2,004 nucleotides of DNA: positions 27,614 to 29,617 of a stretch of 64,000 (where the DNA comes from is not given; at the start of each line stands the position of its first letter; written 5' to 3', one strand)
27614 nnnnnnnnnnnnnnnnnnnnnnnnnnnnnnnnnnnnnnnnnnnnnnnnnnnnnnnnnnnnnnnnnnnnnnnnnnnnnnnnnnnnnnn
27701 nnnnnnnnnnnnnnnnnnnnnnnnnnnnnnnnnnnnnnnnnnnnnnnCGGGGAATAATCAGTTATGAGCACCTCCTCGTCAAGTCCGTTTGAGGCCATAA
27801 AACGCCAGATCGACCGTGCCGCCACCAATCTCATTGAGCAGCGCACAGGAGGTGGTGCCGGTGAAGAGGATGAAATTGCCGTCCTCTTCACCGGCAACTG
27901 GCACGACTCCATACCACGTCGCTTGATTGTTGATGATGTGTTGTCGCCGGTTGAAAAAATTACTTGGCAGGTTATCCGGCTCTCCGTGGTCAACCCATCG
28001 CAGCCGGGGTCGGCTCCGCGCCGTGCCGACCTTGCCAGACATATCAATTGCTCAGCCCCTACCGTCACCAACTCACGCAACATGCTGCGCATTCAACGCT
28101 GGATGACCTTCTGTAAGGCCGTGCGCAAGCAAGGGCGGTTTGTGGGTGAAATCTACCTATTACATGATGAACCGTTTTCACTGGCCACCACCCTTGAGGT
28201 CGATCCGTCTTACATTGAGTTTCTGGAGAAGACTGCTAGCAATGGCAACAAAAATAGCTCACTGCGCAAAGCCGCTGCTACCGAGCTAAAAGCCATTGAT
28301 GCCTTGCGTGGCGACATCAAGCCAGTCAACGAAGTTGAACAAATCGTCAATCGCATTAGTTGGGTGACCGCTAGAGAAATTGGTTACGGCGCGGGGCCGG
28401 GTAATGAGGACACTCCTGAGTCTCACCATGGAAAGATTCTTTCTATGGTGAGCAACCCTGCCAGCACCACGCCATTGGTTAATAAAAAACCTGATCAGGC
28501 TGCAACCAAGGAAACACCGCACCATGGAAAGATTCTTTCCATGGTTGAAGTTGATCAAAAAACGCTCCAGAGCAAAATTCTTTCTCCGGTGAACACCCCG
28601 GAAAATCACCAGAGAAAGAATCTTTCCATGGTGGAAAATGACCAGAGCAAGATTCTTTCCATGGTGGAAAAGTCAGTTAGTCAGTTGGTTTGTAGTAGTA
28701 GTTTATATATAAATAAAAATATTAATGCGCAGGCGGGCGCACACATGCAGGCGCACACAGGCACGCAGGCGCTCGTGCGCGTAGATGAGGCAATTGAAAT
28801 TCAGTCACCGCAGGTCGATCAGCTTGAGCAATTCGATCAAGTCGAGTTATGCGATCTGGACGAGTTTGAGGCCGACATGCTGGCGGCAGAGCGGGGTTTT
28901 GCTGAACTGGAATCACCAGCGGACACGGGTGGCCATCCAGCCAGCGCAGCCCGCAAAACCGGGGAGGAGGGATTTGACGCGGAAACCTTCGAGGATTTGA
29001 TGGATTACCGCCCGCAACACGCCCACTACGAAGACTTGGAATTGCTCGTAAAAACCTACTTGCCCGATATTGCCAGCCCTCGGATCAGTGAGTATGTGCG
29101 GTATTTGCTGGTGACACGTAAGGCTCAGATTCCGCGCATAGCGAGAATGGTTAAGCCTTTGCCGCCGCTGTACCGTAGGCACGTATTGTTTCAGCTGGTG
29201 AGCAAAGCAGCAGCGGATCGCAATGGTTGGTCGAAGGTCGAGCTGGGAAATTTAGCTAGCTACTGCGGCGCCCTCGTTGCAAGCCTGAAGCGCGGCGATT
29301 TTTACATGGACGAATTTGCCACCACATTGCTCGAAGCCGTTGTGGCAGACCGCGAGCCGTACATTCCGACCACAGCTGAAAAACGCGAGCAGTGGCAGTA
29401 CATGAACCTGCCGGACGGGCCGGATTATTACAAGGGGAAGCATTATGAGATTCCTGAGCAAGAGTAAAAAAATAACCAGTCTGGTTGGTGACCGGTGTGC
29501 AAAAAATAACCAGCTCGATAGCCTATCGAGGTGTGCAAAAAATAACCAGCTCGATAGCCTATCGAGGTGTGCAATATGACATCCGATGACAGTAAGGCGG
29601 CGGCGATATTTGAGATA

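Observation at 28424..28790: Lambda-ori-like module (dyad iterons, pure A/T tract, GC-rich repeats) embedded in the putative replication-protein gene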

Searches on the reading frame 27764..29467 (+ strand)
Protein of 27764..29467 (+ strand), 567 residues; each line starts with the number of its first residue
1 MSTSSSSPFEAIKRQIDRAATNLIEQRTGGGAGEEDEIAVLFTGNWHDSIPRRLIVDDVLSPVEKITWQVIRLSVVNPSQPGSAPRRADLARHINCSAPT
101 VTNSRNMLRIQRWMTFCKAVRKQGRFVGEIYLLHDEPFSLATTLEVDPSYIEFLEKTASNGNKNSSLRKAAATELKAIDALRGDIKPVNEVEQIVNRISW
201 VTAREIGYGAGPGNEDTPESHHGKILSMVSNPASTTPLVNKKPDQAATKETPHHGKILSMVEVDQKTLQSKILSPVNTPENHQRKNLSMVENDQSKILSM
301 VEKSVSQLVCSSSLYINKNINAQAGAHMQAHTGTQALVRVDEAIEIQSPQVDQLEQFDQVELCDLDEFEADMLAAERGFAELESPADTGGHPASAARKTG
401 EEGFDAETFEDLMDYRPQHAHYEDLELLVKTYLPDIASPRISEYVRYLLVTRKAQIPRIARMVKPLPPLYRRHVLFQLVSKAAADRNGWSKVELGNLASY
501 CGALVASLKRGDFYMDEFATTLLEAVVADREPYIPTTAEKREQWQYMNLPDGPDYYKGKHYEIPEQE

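Call 5: search_protein_families(library=ncbifam, proteins=[window:27764-29467:+], max_evalue=0.01)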
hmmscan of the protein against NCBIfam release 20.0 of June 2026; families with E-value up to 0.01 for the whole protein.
window:27764-29467:+ (567 aa): 1 family
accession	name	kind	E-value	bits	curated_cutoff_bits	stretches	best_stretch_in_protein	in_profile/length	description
NF040582.1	STY4528_fam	equivalog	6.4e-35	121.7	130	1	40-228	3-182/323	STY4528 family pathogenicity island replication protein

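Call 6: search_protein_families(library=pfam, proteins=[window:27764-29467:+], max_evalue=0.01)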
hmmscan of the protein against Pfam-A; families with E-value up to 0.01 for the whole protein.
window:27764-29467:+ (567 aa): 0 families

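Call 10: find_homologous_proteins(query=window:27764-29467:+, max_evalue=0.00001)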
Query window:27764-29467:+ (567 aa): 57 proteins with E <= 0.00001 among 8000 candidates.
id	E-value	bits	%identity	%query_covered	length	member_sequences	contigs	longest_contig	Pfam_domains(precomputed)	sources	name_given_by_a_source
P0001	0.0e+0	1283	100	100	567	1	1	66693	-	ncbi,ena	-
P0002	3.1e-108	381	40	97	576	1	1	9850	-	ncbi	-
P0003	1.1e-106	376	39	97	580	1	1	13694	-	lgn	-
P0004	7.4e-102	360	38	99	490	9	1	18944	-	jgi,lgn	jgi:hypothetical protein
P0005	2.3e-99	352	39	99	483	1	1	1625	-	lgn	-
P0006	2.4e-96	342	39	96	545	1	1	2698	-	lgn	-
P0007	7.5e-93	330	38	96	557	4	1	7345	-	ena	-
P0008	1.1e-92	330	39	86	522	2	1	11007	-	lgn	-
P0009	2.1e-91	325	36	96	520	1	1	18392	-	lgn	-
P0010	3.0e-91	325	38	96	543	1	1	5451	-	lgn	-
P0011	3.6e-90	321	39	96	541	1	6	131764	-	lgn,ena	-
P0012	1.0e-89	320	36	96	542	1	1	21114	-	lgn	-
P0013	3.1e-85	305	34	98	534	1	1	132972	-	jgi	jgi:hypothetical protein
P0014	1.8e-79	286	47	53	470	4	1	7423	-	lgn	-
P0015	9.3e-78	280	33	95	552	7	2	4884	-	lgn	-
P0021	7.2e-76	274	46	52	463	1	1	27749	-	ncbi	-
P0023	1.9e-74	269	32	95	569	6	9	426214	-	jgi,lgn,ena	jgi:hypothetical protein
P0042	1.1e-66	244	55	29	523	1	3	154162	-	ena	-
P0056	2.5e-54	203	37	49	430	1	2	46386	-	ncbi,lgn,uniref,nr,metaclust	ncbi:hypothetical protein AB835_08020 [Candidatus Endobugula sertula]|uniref:Uncharacterized protein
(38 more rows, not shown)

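Call 13: find_related_loci(query=A1, collection=genome_contigs, flank=4000)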
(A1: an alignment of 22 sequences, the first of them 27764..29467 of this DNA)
Query A1 (567 aa) in genome_contigs; peptide patterns used: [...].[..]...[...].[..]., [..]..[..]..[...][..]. (x = any residue, [..] = any of these).
47 stretches matched a pattern; 6 encode a relative of the query (tblastn E <= 1e-3); 6 distinct loci.
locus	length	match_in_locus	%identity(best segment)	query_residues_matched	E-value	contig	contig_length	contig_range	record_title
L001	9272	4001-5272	46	2-525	3e-72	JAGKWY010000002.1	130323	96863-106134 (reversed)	MAG: Gammaproteobacteria bacterium isolate P7_D7_002 P7_D7_002_24, whole genome shotgun sequence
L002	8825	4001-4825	45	2-305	1e-71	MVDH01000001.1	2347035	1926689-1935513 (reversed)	MAG: Cellvibrio sp. 79 Scaffold_1, whole genome shotgun sequence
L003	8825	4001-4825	45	2-305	1e-71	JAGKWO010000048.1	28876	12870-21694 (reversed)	MAG: Gammaproteobacteria bacterium isolate C7_D7_9 C7_D7_9_257, whole genome shotgun sequence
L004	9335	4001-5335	43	4-523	3e-61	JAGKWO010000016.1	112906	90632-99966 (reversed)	MAG: Gammaproteobacteria bacterium isolate C7_D7_9 C7_D7_9_50, whole genome shotgun sequence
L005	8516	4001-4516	51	7-181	7e-54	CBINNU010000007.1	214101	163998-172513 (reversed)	MAG TPA_asm: uncultured Cellvibrio sp. isolate SRR16817062_concoct_63 genome assembly, contig: ERZ27393189.22, whole gen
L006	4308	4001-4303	58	1-97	3e-29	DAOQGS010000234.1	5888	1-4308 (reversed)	MAG TPA_asm: Cellvibrionaceae bacterium isolate AMR_MDS_0672 NODE_6802_length_5888_cov_5.307732, whole genome shotgun se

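Call 14: find_encoding_contigs(protein=P0002, flank=3000, max_places=1)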
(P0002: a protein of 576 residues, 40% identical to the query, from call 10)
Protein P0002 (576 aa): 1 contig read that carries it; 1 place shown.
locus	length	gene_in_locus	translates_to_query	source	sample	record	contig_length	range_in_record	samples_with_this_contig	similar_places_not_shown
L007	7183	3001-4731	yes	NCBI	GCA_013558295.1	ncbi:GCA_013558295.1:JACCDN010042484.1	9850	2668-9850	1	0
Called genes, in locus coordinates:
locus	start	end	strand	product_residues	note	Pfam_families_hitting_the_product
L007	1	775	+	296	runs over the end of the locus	PF00142:Fer4_NifH (weak), PF01656:CbiA, PF02374:ArsA_ATPase, PF06564:CBP_BcsQ, PF07015:VirC1 (faint), PF09140:MipZ, PF10609:ParA (weak), PF13614:AAA_31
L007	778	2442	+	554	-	-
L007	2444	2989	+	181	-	PF11198:DUF2857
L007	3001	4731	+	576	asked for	-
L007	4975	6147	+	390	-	PF08900:AcaB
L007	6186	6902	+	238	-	-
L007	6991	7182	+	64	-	?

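Call 15: find_encoding_contigs(protein=P0004, flank=3000, max_places=1)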
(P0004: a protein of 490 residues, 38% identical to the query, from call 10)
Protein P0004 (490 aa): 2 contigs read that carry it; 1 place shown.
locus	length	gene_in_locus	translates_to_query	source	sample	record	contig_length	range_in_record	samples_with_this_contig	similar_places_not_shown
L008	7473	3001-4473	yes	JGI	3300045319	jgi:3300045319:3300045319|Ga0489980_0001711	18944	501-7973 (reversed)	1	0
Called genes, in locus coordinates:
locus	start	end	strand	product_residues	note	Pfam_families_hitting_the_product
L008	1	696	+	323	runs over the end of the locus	PF00142:Fer4_NifH (weak), PF01656:CbiA, PF02374:ArsA_ATPase, PF06564:CBP_BcsQ, PF07015:VirC1 (faint), PF09140:MipZ (faint), PF10609:ParA, PF13614:AAA_31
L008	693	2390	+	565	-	-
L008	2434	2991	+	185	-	PF05247:FlhD (weak), PF11198:DUF2857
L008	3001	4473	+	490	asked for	-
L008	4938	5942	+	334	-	PF08900:AcaB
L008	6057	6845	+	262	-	-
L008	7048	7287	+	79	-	-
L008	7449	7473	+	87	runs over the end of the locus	-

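Call 16: find_encoding_contigs(protein=P0011, flank=3000, max_places=1)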
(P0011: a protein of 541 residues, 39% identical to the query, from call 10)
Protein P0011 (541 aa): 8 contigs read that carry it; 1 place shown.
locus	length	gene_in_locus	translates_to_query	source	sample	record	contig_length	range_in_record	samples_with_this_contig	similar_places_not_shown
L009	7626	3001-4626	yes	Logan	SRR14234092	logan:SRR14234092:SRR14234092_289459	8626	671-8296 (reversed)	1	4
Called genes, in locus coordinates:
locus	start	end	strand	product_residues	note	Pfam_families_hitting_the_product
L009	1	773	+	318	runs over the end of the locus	PF00142:Fer4_NifH (weak), PF00448:SRP54 (faint), PF01656:CbiA, PF02374:ArsA_ATPase, PF06564:CBP_BcsQ, PF07015:VirC1 (faint), PF10609:ParA, PF13614:AAA_31, +1 more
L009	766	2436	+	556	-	-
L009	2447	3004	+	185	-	PF11198:DUF2857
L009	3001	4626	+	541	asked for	-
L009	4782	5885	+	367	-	PF08900:AcaB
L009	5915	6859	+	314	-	-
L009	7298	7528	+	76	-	-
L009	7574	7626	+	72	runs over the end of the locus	-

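Call 17: find_encoding_contigs(protein=P0013, flank=3000, max_places=1)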
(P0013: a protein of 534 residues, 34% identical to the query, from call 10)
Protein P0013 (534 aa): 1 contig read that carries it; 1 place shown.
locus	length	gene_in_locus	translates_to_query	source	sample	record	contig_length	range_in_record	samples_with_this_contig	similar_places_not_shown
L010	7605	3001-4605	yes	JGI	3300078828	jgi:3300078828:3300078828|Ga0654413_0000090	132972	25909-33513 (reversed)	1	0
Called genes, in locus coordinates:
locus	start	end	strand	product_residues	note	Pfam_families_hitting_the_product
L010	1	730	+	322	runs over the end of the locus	PF00142:Fer4_NifH (weak), PF01656:CbiA, PF02374:ArsA_ATPase, PF06564:CBP_BcsQ, PF07015:VirC1 (faint), PF09140:MipZ, PF10609:ParA, PF13614:AAA_31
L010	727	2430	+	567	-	-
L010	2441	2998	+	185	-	PF11198:DUF2857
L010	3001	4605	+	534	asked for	-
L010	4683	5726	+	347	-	PF08900:AcaB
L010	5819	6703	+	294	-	-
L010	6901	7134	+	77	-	-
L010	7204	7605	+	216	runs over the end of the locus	-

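Call 18: find_encoding_contigs(protein=P0023, flank=3000, max_places=1)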
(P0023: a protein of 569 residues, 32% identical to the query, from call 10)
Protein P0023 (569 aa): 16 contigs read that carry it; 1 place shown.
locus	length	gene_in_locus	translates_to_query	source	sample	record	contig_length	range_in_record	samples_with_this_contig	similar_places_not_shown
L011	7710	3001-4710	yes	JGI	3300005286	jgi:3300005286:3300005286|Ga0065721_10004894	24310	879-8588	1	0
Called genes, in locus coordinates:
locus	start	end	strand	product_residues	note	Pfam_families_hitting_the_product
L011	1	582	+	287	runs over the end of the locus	PF00142:Fer4_NifH, PF01656:CbiA, PF02374:ArsA_ATPase, PF06564:CBP_BcsQ (weak), PF07015:VirC1 (faint), PF09140:MipZ, PF10609:ParA (weak), PF13614:AAA_31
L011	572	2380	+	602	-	-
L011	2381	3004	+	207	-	PF11198:DUF2857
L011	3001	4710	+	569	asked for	-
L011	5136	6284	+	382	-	PF08900:AcaB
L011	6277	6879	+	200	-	-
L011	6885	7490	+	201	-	-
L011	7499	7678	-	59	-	-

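Call 31: search_dna_similar(query=window:27764-29467:+, collection=plasmids, mode=protein, max_rows=30, max_evalue=0.00001)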
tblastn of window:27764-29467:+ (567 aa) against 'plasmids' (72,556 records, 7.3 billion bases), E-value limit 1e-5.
Records with a match: 35; places in all: 36; records where one place covers at least 80% of the query: 0.
Best place of each record, by identity: <60% 35.
By first word of the organism name: Pantoea 11; Pseudomonas 7; Klebsiella 3; Stutzerimonas 3; Duffyella 2; Salmonella 2; Ralstonia 2; Haemophilus 1; Citrobacter 1; Erwinia 1; and 2 more.
By predicted mobility (MOB-suite, as given by PLSDB): non-mobilizable 23; conjugative 12.
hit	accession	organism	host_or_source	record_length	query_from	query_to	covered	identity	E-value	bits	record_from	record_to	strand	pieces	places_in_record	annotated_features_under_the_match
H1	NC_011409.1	Haemophilus influenzae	Homo sapiens (human),blood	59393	37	317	50%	27.9%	1e-11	76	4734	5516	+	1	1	STY4528 family pathogenicity island replication protein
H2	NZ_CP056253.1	Citrobacter sp. RHBSTW-00903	culture,Wastewater influent sample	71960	39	250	37%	31.5%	5e-17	93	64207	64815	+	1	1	STY4528 family pathogenicity island replication protein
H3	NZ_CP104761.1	Pantoea piersonii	Homo sapiens,Cell culture,Unstimulated ...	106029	10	184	31%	33.3%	1e-16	92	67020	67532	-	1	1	STY4528 family pathogenicity island replication protein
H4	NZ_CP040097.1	Pantoea sp. SO10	whole organism,soil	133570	10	176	29%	34.7%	6e-17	93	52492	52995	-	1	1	STY4528 family pathogenicity island replication protein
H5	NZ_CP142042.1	Pseudomonas veronii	cell culture,ground water from aniline ...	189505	30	204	31%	31.6%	5e-16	90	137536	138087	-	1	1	STY4528 family pathogenicity island replication protein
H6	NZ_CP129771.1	Klebsiella pneumoniae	Homo sapiens,whole organism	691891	31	208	31%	30.3%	6e-16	89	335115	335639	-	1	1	STY4528 family pathogenicity island replication protein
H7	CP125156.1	Klebsiella pneumoniae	-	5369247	31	208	31%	30.3%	2e-15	88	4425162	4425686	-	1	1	none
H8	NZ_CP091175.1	Stutzerimonas stutzeri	cell culture,wwtp active sludge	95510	6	164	28%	33.7%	2e-18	97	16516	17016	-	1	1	STY4528 family pathogenicity island replication protein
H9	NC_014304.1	Erwinia billingiae Eb661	-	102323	10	176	29%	32.0%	8e-17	92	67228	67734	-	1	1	STY4528 family pathogenicity island replication protein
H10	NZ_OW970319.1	Pantoea agglomerans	Olive knot caused by Pseudomonas ...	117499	10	176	29%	32.0%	8e-17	92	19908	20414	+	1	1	STY4528 family pathogenicity island replication protein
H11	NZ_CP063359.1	Stutzerimonas stutzeri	Homo sapiens,Cerebrospinal ...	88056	6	164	28%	33.1%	5e-18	96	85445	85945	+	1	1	STY4528 family pathogenicity island replication protein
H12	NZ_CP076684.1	Stutzerimonas zhaodongensis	isolated microorganism,Ocean water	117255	6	164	28%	33.1%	7e-18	96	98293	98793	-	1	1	STY4528 family pathogenicity island replication protein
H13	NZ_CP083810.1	Pantoea agglomerans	Eucalyptus grandis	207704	16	163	26%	35.2%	4e-18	96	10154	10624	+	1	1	STY4528 family pathogenicity island replication protein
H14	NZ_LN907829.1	Duffyella gerundensis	-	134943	11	166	28%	33.1%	6e-16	89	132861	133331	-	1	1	STY4528 family pathogenicity island replication protein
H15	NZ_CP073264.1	Duffyella gerundensis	Lolium perenne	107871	16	166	27%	32.9%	1e-15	89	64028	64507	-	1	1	STY4528 family pathogenicity island replication protein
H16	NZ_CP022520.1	Pantoea vagans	masson pine,cell culture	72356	32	166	24%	35.9%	5e-17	93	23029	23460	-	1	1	STY4528 family pathogenicity island replication protein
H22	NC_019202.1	Pseudomonas aeruginosa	airways of a cystic fibrosis patient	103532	22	169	26%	32.1%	4e-17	93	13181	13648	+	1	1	STY4528 family pathogenicity island replication protein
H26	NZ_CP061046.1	Salmonella enterica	bacterial culture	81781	39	166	23%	36.3%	5e-16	90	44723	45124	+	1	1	STY4528 family pathogenicity island replication protein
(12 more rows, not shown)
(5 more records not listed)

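Call 32: get_annotated_region(hit=H22, flank=4000)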
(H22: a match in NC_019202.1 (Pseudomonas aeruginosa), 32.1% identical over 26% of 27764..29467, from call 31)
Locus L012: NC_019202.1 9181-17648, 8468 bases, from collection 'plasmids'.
description: Pseudomonas aeruginosa plasmid pKLC102, complete sequence
organism: Pseudomonas aeruginosa (NCBI taxid 287)
taxonomy: Bacteria; Pseudomonadota; Gammaproteobacteria; Pseudomonadales; Pseudomonadaceae; Pseudomonas; Pseudomonas aeruginosa
host: -; source: airways of a cystic fibrosis patient; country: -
typing (MOB-suite, as given by PLSDB): conjugative; replicon rep_cluster_322; relaxase MOBH; mating-pair formation MPF_G
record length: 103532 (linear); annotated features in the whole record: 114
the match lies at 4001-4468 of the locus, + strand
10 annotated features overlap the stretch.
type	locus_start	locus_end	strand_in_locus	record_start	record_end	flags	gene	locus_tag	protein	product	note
CDS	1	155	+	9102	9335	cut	-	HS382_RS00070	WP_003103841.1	hypothetical protein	-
CDS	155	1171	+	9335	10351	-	yejK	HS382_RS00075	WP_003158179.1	nucleoid-associated protein YejK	-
CDS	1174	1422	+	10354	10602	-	-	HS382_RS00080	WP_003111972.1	Arc family DNA-binding protein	-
CDS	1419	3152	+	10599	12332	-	-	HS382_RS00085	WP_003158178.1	ParB family protein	-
CDS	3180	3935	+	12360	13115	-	-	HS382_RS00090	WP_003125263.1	DUF2857 domain-containing protein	-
CDS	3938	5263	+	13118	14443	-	-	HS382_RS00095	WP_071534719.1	STY4528 family pathogenicity island replication protein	-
CDS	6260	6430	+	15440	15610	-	-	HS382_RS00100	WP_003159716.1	hypothetical protein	-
CDS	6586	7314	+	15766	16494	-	-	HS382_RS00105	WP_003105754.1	PFL_4669 family integrating conjugative element protein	-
CDS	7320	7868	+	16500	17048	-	-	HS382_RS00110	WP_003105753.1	DUF3158 family protein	-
CDS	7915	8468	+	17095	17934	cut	-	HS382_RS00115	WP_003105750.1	Rha family transcriptional regulator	-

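Call 33: get_annotated_region(hit=H1, flank=4000)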
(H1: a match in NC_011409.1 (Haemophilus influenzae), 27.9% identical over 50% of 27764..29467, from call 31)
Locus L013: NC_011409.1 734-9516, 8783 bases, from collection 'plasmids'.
description: Haemophilus influenzae plasmid ICEhin1056, complete sequence
organism: Haemophilus influenzae (NCBI taxid 727)
taxonomy: Bacteria; Pseudomonadota; Gammaproteobacteria; Pasteurellales; Pasteurellaceae; Haemophilus; Haemophilus influenzae
host: -; source: Homo sapiens (human),blood; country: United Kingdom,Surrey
typing (MOB-suite, as given by PLSDB): conjugative; replicon rep_cluster_304; relaxase MOBH; mating-pair formation MPF_G
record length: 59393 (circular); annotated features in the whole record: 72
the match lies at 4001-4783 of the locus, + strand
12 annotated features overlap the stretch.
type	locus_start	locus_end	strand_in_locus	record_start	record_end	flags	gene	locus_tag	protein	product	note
CDS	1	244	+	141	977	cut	-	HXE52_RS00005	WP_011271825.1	ParA family protein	-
CDS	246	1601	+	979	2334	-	dnaB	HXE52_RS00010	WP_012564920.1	replicative DNA helicase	GO:0006260 - DNA replication [Evidence IEA]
CDS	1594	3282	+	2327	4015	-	-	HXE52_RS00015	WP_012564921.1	ParB family protein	-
CDS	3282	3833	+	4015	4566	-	-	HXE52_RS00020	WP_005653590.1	DUF2857 domain-containing protein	-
CDS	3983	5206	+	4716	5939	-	-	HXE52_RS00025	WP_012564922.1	STY4528 family pathogenicity island replication protein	-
CDS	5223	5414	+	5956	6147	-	-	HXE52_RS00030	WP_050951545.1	hypothetical protein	-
CDS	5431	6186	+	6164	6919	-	-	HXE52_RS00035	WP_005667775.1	PFL_4669 family integrating conjugative element protein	-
CDS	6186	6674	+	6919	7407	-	-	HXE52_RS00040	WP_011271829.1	DUF3158 family protein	-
CDS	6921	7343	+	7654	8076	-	ssb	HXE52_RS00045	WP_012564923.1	single-stranded DNA-binding protein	GO:0006310 - DNA recombination [Evidence IEA]; GO:0006281 - DNA repair [Evidence IEA]; GO:0006260 - DNA replication ...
CDS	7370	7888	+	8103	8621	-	-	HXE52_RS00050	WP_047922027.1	membrane lipoprotein lipid attachment site-containing protein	-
CDS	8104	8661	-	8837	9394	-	-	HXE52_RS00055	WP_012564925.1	hypothetical protein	-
CDS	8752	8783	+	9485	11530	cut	-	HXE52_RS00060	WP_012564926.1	DNA topoisomerase III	GO:0051304 - chromosome separation [Evidence IEA]; GO:0006310 - DNA recombination [Evidence IEA]; GO:0006265 - DNA ...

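Call 47: find_encoding_contigs(protein=P0042, flank=3000, max_places=1)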
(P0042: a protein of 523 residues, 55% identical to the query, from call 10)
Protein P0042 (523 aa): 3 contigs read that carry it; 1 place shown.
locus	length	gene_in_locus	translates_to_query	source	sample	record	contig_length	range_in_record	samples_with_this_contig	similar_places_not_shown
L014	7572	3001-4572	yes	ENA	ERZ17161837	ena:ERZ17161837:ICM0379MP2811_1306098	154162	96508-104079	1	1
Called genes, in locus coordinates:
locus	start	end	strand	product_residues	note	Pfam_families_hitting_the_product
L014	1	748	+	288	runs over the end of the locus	PF00142:Fer4_NifH, PF01656:CbiA, PF02374:ArsA_ATPase, PF06564:CBP_BcsQ (faint), PF07015:VirC1 (faint), PF09140:MipZ, PF13614:AAA_31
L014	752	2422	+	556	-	-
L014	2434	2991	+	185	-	PF11198:DUF2857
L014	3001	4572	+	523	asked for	-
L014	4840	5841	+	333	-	PF08900:AcaB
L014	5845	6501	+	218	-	-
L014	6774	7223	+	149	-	PF00436:SSB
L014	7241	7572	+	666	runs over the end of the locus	PF01751:Toprim, PF01131:Topoisom_bac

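Call 48: find_encoding_contigs(protein=P0056, flank=3000, max_places=1)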
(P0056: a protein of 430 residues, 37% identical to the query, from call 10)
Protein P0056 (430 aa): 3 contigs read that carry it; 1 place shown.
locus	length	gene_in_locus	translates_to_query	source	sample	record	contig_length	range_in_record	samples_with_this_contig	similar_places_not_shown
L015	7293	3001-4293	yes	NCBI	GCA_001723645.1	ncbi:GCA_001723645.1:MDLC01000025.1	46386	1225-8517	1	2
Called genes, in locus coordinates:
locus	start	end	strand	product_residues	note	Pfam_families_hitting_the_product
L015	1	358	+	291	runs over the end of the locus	PF00142:Fer4_NifH (weak), PF01656:CbiA, PF02374:ArsA_ATPase (weak), PF09140:MipZ (faint), PF13614:AAA_31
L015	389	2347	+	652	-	-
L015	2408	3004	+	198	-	PF11198:DUF2857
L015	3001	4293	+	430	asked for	-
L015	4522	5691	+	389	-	PF08900:AcaB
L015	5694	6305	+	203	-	-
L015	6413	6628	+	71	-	-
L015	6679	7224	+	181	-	PF23552:ParB_C (faint)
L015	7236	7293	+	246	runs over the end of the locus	-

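Call 49: find_encoding_contigs(protein=P0014, flank=3000, max_places=1)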
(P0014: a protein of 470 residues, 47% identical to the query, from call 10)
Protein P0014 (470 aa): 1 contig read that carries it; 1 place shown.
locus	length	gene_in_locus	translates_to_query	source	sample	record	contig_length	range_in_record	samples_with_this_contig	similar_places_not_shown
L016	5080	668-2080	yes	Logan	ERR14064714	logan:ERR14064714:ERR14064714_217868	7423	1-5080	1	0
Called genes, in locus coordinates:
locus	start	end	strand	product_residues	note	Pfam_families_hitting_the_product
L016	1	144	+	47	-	?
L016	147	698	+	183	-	PF11198:DUF2857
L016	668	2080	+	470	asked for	-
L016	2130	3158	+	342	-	PF08900:AcaB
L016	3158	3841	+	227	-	-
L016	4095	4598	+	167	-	PF00436:SSB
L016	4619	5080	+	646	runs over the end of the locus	PF01751:Toprim, PF01131:Topoisom_bac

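Call 50: find_encoding_contigs(protein=P0021, flank=3000, max_places=1)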
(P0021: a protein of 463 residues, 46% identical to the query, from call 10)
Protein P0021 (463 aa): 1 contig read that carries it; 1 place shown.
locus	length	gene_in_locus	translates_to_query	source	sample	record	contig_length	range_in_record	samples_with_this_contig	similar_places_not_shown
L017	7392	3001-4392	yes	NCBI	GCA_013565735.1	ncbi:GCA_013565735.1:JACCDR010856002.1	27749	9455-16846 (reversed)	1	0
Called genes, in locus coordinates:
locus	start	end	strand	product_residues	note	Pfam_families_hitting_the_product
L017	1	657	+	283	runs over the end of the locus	PF00142:Fer4_NifH (weak), PF01656:CbiA, PF02374:ArsA_ATPase, PF06564:CBP_BcsQ (weak), PF07015:VirC1 (faint), PF09140:MipZ (faint), PF10609:ParA (weak), PF13614:AAA_31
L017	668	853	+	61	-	-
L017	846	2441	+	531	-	-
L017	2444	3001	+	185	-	PF11198:DUF2857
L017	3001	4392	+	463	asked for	-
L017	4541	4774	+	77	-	-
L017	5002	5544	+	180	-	-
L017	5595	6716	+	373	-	PF08900:AcaB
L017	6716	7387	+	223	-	-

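Call 57: search_solved_structures(query=A1, max_evalue=1, show_alignments=2)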
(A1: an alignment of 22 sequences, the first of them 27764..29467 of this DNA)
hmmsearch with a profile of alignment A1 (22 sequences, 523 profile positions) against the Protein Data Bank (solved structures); distinct sequences matched with E-value up to 1: 0.
